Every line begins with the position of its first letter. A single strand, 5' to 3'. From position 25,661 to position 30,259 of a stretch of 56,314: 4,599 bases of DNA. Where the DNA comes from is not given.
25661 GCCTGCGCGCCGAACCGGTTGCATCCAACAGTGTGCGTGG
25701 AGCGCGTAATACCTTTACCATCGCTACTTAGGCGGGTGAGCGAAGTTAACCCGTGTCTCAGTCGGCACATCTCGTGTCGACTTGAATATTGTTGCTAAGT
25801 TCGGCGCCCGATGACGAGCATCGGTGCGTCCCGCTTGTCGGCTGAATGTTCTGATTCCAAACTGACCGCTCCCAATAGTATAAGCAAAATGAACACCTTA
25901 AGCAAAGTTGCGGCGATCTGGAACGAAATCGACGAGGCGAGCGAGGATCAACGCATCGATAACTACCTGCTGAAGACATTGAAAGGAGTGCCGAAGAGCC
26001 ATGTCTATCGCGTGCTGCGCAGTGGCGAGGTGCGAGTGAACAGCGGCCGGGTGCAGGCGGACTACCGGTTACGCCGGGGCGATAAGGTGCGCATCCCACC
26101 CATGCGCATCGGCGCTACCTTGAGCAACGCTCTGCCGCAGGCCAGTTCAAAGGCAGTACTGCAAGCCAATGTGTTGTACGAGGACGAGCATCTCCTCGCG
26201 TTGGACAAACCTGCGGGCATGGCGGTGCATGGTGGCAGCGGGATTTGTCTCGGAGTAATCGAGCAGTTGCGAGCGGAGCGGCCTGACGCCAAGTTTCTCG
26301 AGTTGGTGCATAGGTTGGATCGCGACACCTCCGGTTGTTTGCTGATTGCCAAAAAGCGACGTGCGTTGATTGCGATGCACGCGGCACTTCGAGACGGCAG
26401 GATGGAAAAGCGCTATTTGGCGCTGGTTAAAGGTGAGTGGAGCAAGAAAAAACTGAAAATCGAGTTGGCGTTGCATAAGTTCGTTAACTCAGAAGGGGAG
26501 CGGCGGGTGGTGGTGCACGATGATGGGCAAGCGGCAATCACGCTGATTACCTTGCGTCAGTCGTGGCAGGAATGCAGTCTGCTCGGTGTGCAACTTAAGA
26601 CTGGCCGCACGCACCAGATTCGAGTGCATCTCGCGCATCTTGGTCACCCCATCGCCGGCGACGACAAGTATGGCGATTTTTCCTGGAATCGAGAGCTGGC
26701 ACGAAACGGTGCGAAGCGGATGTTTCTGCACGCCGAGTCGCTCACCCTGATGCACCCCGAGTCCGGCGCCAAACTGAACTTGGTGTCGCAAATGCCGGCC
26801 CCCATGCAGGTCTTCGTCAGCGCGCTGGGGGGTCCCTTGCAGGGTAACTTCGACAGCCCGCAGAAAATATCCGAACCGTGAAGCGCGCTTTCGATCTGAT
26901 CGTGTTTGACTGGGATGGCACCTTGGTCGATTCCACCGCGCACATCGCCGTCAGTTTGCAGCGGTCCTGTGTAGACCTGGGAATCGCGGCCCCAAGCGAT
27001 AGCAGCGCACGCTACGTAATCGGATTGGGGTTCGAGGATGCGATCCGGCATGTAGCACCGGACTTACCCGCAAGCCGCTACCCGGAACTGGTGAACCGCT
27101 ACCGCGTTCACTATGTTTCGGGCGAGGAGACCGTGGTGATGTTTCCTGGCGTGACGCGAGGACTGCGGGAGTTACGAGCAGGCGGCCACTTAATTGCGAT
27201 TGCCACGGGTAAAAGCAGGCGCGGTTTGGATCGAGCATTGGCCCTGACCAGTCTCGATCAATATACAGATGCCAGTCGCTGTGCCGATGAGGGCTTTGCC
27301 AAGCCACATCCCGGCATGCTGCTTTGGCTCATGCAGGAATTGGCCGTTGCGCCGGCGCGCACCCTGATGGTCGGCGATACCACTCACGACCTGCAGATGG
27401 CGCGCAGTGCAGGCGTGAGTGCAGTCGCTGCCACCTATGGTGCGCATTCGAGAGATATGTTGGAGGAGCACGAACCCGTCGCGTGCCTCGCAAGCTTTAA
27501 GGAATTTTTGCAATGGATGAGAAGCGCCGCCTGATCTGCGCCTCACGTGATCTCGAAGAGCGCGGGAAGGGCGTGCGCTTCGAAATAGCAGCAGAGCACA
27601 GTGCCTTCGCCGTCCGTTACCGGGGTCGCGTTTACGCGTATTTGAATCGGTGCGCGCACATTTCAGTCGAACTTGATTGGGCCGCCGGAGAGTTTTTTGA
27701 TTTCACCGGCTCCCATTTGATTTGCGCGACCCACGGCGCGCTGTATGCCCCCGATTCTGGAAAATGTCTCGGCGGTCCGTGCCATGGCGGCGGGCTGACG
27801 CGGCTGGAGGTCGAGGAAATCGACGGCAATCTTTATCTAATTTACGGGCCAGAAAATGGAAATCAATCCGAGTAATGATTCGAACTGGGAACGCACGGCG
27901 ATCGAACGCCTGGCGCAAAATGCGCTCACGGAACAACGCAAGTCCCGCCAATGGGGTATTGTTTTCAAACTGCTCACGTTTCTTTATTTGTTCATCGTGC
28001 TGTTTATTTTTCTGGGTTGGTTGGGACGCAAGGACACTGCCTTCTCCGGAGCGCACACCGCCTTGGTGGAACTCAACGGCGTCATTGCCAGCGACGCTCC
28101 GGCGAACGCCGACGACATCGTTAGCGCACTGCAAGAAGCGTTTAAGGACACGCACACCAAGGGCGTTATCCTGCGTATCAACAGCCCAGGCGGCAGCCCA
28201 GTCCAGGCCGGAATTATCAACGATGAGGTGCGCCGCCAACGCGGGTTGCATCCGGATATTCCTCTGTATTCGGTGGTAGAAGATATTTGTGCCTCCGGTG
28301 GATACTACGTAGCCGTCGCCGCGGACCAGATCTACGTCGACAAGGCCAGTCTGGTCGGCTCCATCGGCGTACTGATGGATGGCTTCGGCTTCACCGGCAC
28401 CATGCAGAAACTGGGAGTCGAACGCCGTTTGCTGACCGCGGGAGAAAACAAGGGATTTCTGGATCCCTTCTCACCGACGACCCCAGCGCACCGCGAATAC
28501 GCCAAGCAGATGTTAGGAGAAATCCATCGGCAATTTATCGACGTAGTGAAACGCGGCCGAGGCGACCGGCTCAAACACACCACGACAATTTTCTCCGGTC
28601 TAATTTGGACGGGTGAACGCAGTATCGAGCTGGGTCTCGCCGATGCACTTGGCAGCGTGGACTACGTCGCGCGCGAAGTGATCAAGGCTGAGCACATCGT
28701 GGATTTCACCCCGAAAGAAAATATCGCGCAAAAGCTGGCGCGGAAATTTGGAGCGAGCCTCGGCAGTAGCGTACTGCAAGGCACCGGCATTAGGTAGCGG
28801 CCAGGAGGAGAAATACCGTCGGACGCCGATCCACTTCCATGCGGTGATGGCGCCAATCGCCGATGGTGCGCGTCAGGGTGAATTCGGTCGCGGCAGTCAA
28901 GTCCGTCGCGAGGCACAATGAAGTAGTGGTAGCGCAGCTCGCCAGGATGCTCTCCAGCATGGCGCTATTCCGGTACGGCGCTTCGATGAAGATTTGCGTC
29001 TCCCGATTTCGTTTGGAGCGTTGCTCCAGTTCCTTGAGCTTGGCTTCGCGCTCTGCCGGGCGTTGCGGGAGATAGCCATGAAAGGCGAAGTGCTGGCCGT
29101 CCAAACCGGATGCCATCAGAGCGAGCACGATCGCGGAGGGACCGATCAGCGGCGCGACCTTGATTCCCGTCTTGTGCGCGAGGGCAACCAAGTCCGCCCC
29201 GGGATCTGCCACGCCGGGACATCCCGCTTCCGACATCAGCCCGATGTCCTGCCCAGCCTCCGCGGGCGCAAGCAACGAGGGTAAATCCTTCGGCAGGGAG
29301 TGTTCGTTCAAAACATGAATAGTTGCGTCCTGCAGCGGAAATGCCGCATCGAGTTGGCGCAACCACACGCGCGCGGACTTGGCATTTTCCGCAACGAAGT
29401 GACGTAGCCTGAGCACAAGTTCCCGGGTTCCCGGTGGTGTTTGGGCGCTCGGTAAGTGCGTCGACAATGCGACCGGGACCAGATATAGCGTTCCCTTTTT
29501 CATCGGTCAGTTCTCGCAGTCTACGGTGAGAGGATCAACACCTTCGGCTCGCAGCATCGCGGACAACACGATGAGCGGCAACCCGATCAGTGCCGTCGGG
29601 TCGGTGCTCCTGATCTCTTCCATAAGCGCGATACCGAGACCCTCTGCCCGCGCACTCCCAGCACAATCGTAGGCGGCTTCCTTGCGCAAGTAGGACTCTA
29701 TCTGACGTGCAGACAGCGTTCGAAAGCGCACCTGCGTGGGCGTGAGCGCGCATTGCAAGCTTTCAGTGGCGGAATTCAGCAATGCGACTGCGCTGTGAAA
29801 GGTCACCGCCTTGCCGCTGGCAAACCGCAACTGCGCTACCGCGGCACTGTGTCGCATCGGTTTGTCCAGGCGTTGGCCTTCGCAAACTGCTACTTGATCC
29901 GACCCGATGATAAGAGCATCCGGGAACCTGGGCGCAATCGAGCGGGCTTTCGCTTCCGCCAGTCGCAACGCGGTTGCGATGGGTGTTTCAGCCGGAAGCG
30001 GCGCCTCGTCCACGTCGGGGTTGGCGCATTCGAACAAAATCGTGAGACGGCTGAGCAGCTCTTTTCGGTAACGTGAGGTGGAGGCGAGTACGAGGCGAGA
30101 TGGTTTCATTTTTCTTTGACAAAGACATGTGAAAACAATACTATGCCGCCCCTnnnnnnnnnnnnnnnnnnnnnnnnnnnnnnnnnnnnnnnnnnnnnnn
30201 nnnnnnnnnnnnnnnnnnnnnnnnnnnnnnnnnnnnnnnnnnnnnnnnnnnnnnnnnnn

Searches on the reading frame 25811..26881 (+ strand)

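Call 54: search_protein_families(library=pfam, proteins=[window:25811-26881:+], max_evalue=0.00001)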
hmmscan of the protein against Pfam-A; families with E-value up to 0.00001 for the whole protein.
window:25811-26881:+ (356 aa): 2 families
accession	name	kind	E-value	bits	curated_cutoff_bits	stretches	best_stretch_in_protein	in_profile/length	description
PF00849.27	PseudoU_synth_2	-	2.8e-28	99.5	26.8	1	127-276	1-152/152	RNA pseudouridylate synthase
PF01479.30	S4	-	1.2e-06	28.6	22.8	1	47-93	1-48/48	S4 domain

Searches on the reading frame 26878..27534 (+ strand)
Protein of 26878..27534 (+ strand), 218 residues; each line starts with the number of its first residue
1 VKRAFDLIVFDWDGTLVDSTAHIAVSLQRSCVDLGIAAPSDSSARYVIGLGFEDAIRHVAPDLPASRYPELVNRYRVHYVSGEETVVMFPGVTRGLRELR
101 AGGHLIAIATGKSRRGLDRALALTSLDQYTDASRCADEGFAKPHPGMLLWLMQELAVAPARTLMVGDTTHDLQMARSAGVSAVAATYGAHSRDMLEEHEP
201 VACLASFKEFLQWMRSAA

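Call 64: search_protein_families(library=pfam, proteins=[window:26878-27534:+], max_evalue=0.001)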
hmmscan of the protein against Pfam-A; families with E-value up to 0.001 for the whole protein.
window:26878-27534:+ (218 aa): 5 families
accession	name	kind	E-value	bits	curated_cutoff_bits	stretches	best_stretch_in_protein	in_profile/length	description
PF13419.12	HAD_2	-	1.1e-30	107.5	23.8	1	8-184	1-177/178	Haloacid dehalogenase-like hydrolase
PF00702.32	Hydrolase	-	3.4e-24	86.7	26.4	1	6-179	2-191/191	haloacid dehalogenase-like hydrolase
PF13242.12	Hydrolase_like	-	6.1e-15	55.3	22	1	141-209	3-74/75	HAD-hyrolase-like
PF12710.13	HAD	-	1.2e-10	42.6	27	1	8-176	1-189/189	haloacid dehalogenase-like hydrolase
PF08282.18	Hydrolase_3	-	2.3e-05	24.7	20.9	0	95-127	23-55/255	haloacid dehalogenase-like hydrolase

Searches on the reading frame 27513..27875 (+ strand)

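Call 64: search_protein_families(library=pfam, proteins=[window:27513-27875:+], max_evalue=0.001)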
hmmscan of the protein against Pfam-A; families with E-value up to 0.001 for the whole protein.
window:27513-27875:+ (120 aa): 1 family
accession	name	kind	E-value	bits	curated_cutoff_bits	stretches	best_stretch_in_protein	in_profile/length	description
PF00355.32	Rieske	-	8.3e-10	38.9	20.3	1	7-92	4-82/88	Rieske [2Fe-2S] domain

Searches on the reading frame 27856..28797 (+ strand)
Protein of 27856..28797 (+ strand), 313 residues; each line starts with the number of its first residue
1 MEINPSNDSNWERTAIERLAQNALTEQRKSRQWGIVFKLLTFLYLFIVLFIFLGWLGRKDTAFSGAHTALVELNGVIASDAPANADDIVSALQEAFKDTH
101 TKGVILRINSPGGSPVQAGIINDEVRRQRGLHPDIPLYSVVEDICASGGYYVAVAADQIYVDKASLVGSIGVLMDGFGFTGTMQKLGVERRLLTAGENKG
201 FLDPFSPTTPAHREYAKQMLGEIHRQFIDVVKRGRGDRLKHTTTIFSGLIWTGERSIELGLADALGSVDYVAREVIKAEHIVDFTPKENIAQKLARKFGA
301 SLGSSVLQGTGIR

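Call 54: search_protein_families(library=pfam, proteins=[window:27856-28797:+], max_evalue=0.00001)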
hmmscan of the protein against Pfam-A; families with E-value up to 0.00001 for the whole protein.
window:27856-28797:+ (313 aa): 2 families
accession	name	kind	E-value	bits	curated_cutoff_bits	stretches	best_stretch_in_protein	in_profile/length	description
PF01343.23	Peptidase_S49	-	7.2e-35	120.7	24.9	1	134-276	6-148/154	Peptidase family S49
PF25145.1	NfeD1b_N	-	4.3e-07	30.1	40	1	91-173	22-98/189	NfeD1b, N-terminal domain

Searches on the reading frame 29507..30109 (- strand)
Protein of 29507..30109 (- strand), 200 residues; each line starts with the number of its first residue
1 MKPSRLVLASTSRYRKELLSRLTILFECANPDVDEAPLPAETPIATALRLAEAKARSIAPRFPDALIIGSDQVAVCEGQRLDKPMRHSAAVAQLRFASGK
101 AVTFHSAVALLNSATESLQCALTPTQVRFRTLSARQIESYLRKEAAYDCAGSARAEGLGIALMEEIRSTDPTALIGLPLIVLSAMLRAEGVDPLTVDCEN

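Call 64: search_protein_families(library=pfam, proteins=[window:29507-30109:-], max_evalue=0.001)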
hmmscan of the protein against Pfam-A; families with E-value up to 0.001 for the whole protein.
window:29507-30109:- (200 aa): 1 family
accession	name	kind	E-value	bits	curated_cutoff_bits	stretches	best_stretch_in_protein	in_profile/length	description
PF02545.19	Maf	-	4.3e-47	160.7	27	1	5-188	1-186/187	Maf-like protein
